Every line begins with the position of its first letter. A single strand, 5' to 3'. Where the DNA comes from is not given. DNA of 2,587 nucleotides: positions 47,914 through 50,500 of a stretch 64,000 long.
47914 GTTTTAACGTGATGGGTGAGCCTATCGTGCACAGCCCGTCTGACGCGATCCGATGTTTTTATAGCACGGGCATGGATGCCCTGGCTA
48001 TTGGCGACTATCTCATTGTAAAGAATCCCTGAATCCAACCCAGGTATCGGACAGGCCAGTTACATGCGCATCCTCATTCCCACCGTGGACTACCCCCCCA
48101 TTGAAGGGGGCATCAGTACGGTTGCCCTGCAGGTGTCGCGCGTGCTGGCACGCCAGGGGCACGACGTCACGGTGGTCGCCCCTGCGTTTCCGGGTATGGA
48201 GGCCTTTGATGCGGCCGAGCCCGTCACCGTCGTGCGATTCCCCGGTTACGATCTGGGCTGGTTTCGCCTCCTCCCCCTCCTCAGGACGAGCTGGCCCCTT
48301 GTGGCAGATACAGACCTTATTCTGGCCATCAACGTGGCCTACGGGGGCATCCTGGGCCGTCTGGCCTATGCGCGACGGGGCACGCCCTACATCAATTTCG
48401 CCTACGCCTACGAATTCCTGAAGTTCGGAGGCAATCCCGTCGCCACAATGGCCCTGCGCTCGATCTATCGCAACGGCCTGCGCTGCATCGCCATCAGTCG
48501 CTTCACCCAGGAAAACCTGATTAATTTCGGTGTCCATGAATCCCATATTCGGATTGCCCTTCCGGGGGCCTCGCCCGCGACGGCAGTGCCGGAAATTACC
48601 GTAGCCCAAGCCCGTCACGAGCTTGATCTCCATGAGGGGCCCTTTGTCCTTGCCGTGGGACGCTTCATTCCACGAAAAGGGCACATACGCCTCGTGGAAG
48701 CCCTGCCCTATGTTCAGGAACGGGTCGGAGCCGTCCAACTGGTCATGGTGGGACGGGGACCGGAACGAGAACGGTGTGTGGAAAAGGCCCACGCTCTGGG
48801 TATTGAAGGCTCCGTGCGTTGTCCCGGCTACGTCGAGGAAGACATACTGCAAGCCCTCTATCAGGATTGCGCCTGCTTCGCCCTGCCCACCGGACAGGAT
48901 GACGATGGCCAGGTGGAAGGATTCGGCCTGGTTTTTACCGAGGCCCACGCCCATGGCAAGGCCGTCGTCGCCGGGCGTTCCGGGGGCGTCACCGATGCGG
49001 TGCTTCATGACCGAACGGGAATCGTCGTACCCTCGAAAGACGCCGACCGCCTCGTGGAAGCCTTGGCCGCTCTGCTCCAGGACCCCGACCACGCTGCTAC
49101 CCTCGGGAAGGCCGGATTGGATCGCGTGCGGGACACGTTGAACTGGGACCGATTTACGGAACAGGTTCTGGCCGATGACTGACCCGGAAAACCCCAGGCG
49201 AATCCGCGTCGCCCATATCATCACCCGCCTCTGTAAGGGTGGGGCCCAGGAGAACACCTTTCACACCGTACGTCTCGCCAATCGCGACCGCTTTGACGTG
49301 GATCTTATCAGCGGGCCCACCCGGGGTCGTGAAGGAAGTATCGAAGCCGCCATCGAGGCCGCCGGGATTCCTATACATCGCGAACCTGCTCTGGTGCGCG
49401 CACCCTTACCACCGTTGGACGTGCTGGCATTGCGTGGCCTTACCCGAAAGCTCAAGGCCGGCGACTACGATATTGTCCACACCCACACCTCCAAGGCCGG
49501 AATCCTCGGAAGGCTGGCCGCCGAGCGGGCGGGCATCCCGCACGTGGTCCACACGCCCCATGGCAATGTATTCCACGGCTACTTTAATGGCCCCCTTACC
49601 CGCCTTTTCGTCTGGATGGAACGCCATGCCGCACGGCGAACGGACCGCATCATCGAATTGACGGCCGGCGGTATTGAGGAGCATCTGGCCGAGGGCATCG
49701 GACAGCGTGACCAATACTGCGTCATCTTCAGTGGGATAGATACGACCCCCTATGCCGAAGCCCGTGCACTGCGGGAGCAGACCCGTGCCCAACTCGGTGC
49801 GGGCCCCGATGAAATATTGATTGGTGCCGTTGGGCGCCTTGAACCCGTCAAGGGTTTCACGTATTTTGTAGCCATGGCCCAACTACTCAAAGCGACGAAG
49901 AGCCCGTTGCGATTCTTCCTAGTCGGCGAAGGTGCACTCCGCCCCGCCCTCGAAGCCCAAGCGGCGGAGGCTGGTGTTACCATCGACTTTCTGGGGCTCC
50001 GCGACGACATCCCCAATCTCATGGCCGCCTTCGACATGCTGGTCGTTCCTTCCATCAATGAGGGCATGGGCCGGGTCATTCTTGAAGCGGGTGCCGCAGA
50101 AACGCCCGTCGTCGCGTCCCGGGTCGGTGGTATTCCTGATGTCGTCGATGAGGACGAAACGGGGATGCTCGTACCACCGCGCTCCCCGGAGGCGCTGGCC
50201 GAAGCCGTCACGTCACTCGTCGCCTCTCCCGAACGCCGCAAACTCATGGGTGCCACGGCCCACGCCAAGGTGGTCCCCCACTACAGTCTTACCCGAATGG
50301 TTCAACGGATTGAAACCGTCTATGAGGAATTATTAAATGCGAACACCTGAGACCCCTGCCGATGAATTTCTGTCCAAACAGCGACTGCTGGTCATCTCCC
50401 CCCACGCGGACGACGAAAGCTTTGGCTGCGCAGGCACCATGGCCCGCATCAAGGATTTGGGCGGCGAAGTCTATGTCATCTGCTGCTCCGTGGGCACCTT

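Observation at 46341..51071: Carbamoyltransferase + two GT4 + PIG-L/LmbE deacetylase cassette: candidate novel carbamoylated amino-glycoside/glycoconjugate pathway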

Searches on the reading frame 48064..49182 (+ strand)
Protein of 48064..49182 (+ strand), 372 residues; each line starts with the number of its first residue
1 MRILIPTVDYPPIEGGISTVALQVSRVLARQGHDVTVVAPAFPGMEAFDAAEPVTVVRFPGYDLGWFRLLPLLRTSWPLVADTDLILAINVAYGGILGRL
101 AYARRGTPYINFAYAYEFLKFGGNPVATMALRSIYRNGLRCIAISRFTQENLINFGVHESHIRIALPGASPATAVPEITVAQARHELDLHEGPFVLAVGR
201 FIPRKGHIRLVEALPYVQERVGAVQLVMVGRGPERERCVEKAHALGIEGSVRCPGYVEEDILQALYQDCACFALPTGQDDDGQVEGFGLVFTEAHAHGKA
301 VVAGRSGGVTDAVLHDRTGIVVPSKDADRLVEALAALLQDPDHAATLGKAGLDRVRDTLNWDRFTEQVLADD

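Call 3: search_protein_families(library=pfam, proteins=[window:48064-49182:+])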
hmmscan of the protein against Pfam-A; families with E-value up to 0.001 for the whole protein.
window:48064-49182:+ (372 aa): 7 families
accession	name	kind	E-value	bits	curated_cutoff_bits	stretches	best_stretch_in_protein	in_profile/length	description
PF00534.26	Glycos_transf_1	-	1.3e-34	119.6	26.4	1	190-351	13-169/172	Glycosyl transferases group 1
PF13692.12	Glyco_trans_1_4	-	9.3e-30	104.2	27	1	193-340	2-142/142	Glycosyl transferases group 1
PF13439.12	Glyco_transf_4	-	1.6e-16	61.3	28.5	1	15-168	2-165/170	Glycosyltransferase Family 4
PF13579.12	Glyco_trans_4_4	-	1.9e-14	54.8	29.7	1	15-164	1-154/158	Glycosyl transferase 4-like domain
PF20706.3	GT4-conflict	-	3.6e-10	39.8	26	1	169-365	172-382/385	Family 4 Glycosyltransferase in conflict systems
PF13524.12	Glyco_trans_1_2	-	2.4e-05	24.7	25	1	291-369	67-143/144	Glycosyl transferase-like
PF08323.17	Glyco_transf_5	-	8.6e-05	22.8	22.7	1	2-56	1-58/239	Starch synthase catalytic domain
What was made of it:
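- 48064..49182 (+): GT4a: a family-4 (retaining GT-B) glycosyltransferase and the least conserved member of the cassette. Inferred to add the second sugar. Pfam Glyco_transf_4 + Glycos_transf_1 (call 3).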

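Call 4: search_protein_families(library=ncbifam, proteins=[window:48064-49182:+])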
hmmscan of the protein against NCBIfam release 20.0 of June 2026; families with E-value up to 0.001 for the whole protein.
window:48064-49182:+ (372 aa): 33 families (the best 25 are shown)
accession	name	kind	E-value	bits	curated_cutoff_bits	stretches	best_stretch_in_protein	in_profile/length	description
TIGR04047.1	MSMEG_0565_glyc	hypoth_equivalog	4.4e-23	82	259.85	1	138-364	139-363/373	MSMEG_0565 family glycosyltransferase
TIGR02149.1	glgA_Coryne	subfamily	1.5e-22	80.3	302.4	1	2-368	2-383/391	glycogen synthase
TIGR03088.1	stp2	hypoth_equivalog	1.1e-21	77.3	409.05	1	185-367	187-365/374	TIGR03088 family PEP-CTERM/XrtA system glycosyltransferase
NF041876.1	EPS_EpsE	equivalog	4.9e-20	72.1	400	1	195-363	217-384/389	exopolysaccharide biosynthesis GT4 family glycosyltransferase EpsE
TIGR04063.1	stp3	hypoth_equivalog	4e-19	68.8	442.05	1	149-363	169-383/397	TIGR04063 family PEP-CTERM/XrtA system glycosyltransferase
TIGR03449.1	mycothiol_MshA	equivalog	1.9e-18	66.6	462.5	1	151-369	178-397/406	D-inositol-3-phosphate glycosyltransferase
TIGR03999.1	thiol_BshA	equivalog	1.4e-17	63.7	273.7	1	191-366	198-364/375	N-acetyl-alpha-D-glucosaminyl L-malate synthase BshA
NF038298.1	EPS_HpsO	equivalog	1e-15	57.4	575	1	182-359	190-371/388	hormogonium polysaccharide biosynthesis glycosyltransferase HpsO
NF038295.1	EPS_HpsP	equivalog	1.6e-14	53.8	550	1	154-369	171-381/388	hormogonium polysaccharide biosynthesis glycosyltransferase HpsP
TIGR04005.1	wcaL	equivalog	4.9e-13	48.7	537.6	1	195-360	225-391/406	colanic acid biosynthesis glycosyltransferase WcaL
NF053787.1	GlcN_PG_synth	equivalog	5.8e-13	48.4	480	1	282-369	269-353/361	N-acetylglucosaminyl phosphatidylglycerol synthase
NF007640.0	PRK10307.1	subfamily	1.8e-11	43.6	276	1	129-367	163-399/411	WcaI family glycosyltransferase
NF047684.1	TeichurnBiosyTuaC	equivalog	2.4e-11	43.2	550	1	178-358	204-372/391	teichuronic acid biosynthesis protein TuaC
NF041010.1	glycosy_Agl16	equivalog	1.3e-10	40.7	575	1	124-367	120-343/352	glycosylation protein Agl16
TIGR02095.1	glgA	subfamily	1.4e-10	40.4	328.45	1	184-339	285-440/477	glycogen/starch synthase, ADP-glucose type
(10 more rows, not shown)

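Call 17: search_solved_structures(query=window:48064-49182:+, max_evalue=0.00001)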
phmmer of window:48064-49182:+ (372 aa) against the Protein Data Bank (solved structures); distinct sequences matched with E-value up to 0.00001: 24.
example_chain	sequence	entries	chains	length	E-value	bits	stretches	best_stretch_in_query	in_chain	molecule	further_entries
3oka_A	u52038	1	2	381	6.9e-22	81.3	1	120-367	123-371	GDP-mannose-dependent alpha-(1-6)-phosphatidylinositol monomannoside mannosyltransferase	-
3okc_A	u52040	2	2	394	7.9e-22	81.1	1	120-367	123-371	GDP-mannose-dependent alpha-(1-6)-phosphatidylinositol monomannoside mannosyltransferase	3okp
6kih_A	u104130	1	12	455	8.6e-20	74.4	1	179-365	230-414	Tll1590 protein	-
4n9w_A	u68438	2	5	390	1.5e-14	57.2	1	190-363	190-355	GDP-mannose-dependent alpha-(1-2)-phosphatidylinositol mannosyltransferase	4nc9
2gej_A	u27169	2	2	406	1.6e-14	57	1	190-363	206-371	PHOSPHATIDYLINOSITOL MANNOSYLTRANSFERASE (PimA)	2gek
6tvp_A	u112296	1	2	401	8.3e-11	44.9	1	1-369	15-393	Alpha-maltose-1-phosphate synthase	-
3c4q_A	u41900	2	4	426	1.4e-10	44.1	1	152-364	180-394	Predicted glycosyltransferases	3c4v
3c48_A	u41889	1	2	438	1.5e-10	44.1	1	152-364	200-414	Predicted glycosyltransferases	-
2x6q_A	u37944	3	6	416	1.3e-09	40.9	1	184-359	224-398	TREHALOSE-SYNTHASE TRET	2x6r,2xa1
2f9f_A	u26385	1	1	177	4.3e-09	39.2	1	192-343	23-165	first mannosyl transferase (wbaZ-1)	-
2xa2_A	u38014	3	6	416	5e-09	39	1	184-359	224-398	TREHALOSE-SYNTHASE TRET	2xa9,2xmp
7qnt_AAA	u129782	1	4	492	4.2e-08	36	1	190-359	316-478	TarM(Se)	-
7qd7_AAA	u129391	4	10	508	4.5e-08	35.9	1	190-359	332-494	TarM(Se)_G117R | TarM(Se)_G117R-4RboP | TarM(Se)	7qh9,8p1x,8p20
7qsg_A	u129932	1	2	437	2e-07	33.7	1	199-369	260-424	D-inositol 3-phosphate glycosyltransferase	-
7ec7_A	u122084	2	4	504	1.4e-06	31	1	194-357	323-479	Glycosyl transferase, group 1 family protein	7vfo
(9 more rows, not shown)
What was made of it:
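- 48064..49182 (+): The nearest solved relatives are PimB' (7e-22) and an SPS-like protein (call 17).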

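Call 57: search_protein_families(library=padloc, proteins=[window:48064-49182:+], max_evalue=0.001)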
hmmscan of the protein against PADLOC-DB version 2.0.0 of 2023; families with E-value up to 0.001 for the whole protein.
window:48064-49182:+ (372 aa): 0 families

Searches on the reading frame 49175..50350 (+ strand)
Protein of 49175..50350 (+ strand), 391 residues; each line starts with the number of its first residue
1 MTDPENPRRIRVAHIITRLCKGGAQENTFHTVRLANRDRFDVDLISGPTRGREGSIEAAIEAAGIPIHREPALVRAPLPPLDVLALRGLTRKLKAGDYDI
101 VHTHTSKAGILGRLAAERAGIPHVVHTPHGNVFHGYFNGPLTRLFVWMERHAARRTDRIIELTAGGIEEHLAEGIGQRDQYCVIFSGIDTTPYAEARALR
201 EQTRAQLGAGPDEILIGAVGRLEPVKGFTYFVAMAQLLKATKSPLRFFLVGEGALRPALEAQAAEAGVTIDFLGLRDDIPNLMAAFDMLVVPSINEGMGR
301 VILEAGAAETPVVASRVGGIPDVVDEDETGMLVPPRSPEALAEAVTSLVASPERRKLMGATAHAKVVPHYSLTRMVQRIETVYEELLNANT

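Call 3: search_protein_families(library=pfam, proteins=[window:49175-50350:+])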
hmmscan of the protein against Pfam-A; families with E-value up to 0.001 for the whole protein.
window:49175-50350:+ (391 aa): 7 families
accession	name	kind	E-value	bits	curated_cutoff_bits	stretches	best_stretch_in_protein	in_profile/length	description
PF00534.26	Glycos_transf_1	-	4e-36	124.6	26.4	1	200-362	2-169/172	Glycosyl transferases group 1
PF13692.12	Glyco_trans_1_4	-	6.2e-35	121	27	1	215-350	3-141/142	Glycosyl transferases group 1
PF13579.12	Glyco_trans_4_4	-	1.4e-22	81.1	29.7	1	22-184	1-155/158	Glycosyl transferase 4-like domain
PF13439.12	Glyco_transf_4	-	3.8e-21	76.3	28.5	1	22-191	2-169/170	Glycosyltransferase Family 4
PF13477.12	Glyco_trans_4_2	-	4.5e-10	40.3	23.4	1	28-160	13-136/139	Glycosyl transferase 4-like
PF13524.12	Glyco_trans_1_2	-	9.4e-07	29.3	25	1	301-380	66-143/144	Glycosyl transferase-like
PF20706.3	GT4-conflict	-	2.1e-06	27.4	26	1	208-353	194-359/385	Family 4 Glycosyltransferase in conflict systems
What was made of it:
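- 49175..50350 (+): GT4b: a family-4 glycosyltransferase whose gene overlaps the start of the PIG-L gene, which suggests translational coupling. Inferred to be the HexNAc transferase that makes the deacetylase substrate. Pfam (call 3).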

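Call 4: search_protein_families(library=ncbifam, proteins=[window:49175-50350:+])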
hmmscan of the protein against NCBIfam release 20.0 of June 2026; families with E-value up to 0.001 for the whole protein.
window:49175-50350:+ (391 aa): 37 families (the best 25 are shown)
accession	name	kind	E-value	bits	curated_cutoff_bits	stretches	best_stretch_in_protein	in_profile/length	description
TIGR03088.1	stp2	hypoth_equivalog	2.7e-52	178.1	409.05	1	12-387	4-374/374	TIGR03088 family PEP-CTERM/XrtA system glycosyltransferase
TIGR03449.1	mycothiol_MshA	equivalog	1.7e-33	116.2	462.5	1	93-387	98-404/406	D-inositol-3-phosphate glycosyltransferase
TIGR02149.1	glgA_Coryne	subfamily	3.6e-33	115.3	302.4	1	96-386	82-390/391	glycogen synthase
TIGR03999.1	thiol_BshA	equivalog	1.1e-28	100.3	273.7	1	167-387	155-374/375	N-acetyl-alpha-D-glucosaminyl L-malate synthase BshA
NF041876.1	EPS_EpsE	equivalog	1.3e-28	100.4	400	1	180-375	187-385/389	exopolysaccharide biosynthesis GT4 family glycosyltransferase EpsE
NF047684.1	TeichurnBiosyTuaC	equivalog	1.2e-24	86.9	550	1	98-387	109-390/391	teichuronic acid biosynthesis protein TuaC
TIGR04063.1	stp3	hypoth_equivalog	2.2e-22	79.5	442.05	1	98-387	93-396/397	TIGR04063 family PEP-CTERM/XrtA system glycosyltransferase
TIGR04047.1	MSMEG_0565_glyc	hypoth_equivalog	4.7e-20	72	259.85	1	87-383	77-371/373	MSMEG_0565 family glycosyltransferase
NF053787.1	GlcN_PG_synth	equivalog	1.7e-19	69.9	480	1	187-387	172-360/361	N-acetylglucosaminyl phosphatidylglycerol synthase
NF038298.1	EPS_HpsO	equivalog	6.5e-19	68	575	1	130-386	119-387/388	hormogonium polysaccharide biosynthesis glycosyltransferase HpsO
NF038011.1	PelF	equivalog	3.9e-17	62.5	100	1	135-383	237-489/489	GT4 family glycosyltransferase PelF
NF038229.1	Glyco4_Geo_Pelo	equivalog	6.5e-16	58.3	400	1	80-387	38-337/338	GPMC system family 4 glycosyltransferase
NF050056.1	ProtGlycPglH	equivalog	1.5e-15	57.2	600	1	214-380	180-347/354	GalNAc-alpha-(1->4)-GalNAc-alpha-(1->3)-diNAcBac-PP-undecaprenol alpha-1,4-N-acetyl-D-galactosaminyltransferase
TIGR04157.1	glyco_rSAM_CFB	subfamily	3.2e-15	56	400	1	149-383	163-406/406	TIGR04157 family glycosyltransferase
NF011726.0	PRK15179.1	equivalog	3.2e-15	55.5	733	1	214-382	518-690/694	Vi polysaccharide biosynthesis protein TviE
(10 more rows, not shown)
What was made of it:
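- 49175..50350 (+): NCBIfam scores are all below cut-off: stp2 178, MshA 116, BshA 100 bits (call 4).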

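Call 18: search_solved_structures(query=window:49175-50350:+, max_evalue=0.00001)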
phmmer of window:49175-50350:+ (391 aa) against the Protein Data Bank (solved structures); distinct sequences matched with E-value up to 0.00001: 68 (the best 60 are shown).
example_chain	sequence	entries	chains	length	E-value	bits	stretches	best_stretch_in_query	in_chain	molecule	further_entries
6tvp_A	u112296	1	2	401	3.7e-25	92.2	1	93-384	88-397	Alpha-maltose-1-phosphate synthase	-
3c4q_A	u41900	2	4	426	5e-25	91.8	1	36-371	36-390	Predicted glycosyltransferases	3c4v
3c48_A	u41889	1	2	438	5.4e-25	91.7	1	36-371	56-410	Predicted glycosyltransferases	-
4xso_B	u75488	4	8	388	3.5e-21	79.1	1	94-379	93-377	Alr3699 protein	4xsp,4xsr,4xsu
8dqd_A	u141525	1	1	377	1.2e-17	67.5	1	73-388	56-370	N, N'-diacetylbacillosaminyl-diphospho-undecaprenol alpha-1,3-N-acetylgalactosaminyltransf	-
8dvw_A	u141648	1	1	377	2.9e-17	66.2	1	73-388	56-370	N, N'-diacetylbacillosaminyl-diphospho-undecaprenol alpha-1,3-N-acetylgalactosaminyltransf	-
6kih_A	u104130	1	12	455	3.9e-17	65.8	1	202-388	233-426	Tll1590 protein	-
2jjm_A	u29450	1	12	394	1e-16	64.4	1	78-388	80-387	GLYCOSYL TRANSFERASE, GROUP 1 FAMILY PROTEIN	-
3mbo_A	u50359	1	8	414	1.2e-16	64.2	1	78-388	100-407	Glycosyltransferase, group 1 family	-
5i45_A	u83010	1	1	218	1.3e-16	64.1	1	187-387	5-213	Glycosyl transferases group 1 family protein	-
8dvz_A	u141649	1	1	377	1.5e-16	63.8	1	73-388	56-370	N, N'-diacetylbacillosaminyl-diphospho-undecaprenol alpha-1,3-N-acetylgalactosaminyltransf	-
3oka_A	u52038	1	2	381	4.5e-16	62.3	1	174-382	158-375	GDP-mannose-dependent alpha-(1-6)-phosphatidylinositol monomannoside mannosyltransferase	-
3okc_A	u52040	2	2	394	4.8e-16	62.2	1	173-382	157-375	GDP-mannose-dependent alpha-(1-6)-phosphatidylinositol monomannoside mannosyltransferase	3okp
7qsg_A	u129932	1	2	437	4.5e-14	55.7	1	93-386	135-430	D-inositol 3-phosphate glycosyltransferase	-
8b5s_A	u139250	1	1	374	8e-12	48.3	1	181-355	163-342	UDP-glucose:(Heptosyl) LPS alpha 1,3-glucosyltransferase WaaG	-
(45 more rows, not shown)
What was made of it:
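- The best characterised relatives of GT4b (GlgM, MshA, BshA) use small soluble acceptors (calls 4, 18).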

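Call 56: search_solved_structures(query=window:49175-50350:+, max_evalue=1e-20, show_alignments=3)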
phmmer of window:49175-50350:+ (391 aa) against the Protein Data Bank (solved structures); distinct sequences matched with E-value up to 1e-20: 4.
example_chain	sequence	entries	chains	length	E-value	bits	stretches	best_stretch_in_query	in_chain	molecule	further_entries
6tvp_A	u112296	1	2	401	3.7e-25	92.2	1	93-384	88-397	Alpha-maltose-1-phosphate synthase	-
3c4q_A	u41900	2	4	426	5e-25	91.8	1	36-371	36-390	Predicted glycosyltransferases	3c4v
3c48_A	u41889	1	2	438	5.4e-25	91.7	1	36-371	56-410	Predicted glycosyltransferases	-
4xso_B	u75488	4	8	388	3.5e-21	79.1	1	94-379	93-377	Alr3699 protein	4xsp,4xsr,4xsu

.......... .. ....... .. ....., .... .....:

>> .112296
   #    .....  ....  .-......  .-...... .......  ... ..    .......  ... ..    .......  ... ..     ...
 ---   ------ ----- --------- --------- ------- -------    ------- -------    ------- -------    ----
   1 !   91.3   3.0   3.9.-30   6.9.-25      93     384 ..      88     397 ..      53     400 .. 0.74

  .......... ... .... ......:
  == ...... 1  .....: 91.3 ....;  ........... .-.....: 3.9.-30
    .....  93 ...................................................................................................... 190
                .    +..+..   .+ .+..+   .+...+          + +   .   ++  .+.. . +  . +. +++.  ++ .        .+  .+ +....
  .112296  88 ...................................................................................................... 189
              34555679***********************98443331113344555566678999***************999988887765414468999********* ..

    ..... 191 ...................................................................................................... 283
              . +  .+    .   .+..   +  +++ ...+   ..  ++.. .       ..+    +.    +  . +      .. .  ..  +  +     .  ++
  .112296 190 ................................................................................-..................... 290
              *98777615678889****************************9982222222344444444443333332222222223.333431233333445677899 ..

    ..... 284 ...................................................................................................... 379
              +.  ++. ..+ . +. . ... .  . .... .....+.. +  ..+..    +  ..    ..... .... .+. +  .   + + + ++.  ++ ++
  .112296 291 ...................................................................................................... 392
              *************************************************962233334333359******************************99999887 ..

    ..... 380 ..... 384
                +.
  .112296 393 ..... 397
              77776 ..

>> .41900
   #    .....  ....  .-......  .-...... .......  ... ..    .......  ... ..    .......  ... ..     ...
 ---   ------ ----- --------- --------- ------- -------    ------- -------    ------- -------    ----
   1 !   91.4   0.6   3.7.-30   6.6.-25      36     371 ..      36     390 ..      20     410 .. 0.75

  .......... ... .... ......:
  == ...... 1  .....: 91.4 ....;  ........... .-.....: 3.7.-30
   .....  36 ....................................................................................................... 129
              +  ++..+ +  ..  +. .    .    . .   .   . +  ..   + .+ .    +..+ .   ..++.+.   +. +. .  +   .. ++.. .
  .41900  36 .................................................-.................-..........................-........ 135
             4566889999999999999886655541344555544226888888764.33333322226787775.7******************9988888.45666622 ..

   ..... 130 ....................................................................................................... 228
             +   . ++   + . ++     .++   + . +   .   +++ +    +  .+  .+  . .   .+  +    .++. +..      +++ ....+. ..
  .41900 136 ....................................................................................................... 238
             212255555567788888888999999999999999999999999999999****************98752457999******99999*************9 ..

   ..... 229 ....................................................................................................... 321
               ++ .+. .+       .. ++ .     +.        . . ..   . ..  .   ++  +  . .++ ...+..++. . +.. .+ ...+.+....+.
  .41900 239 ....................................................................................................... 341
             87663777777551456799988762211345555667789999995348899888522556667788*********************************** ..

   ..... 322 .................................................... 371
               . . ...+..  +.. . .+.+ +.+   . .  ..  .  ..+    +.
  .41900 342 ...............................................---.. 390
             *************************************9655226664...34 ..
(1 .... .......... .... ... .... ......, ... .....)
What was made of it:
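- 49175..50350 (+): Intact GT4 donor-binding and EX7E-type motifs appear in the alignments with GlgM and MshA (call 56).
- On CAZy GT4 glycosyltransferases (both GT4a and GT4b): The motif is seen for GT4b in its alignments to GlgM and MshA (call 56).
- The best characterised hits of GT4b are enzymes with soluble acceptors: MshA 116 bits, BshA 100 bits, GlgM 92 bits (calls 4, 18, 56).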

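Call 57: search_protein_families(library=padloc, proteins=[window:49175-50350:+], max_evalue=0.001)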
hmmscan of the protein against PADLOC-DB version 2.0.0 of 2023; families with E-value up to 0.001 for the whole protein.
window:49175-50350:+ (391 aa): 0 families
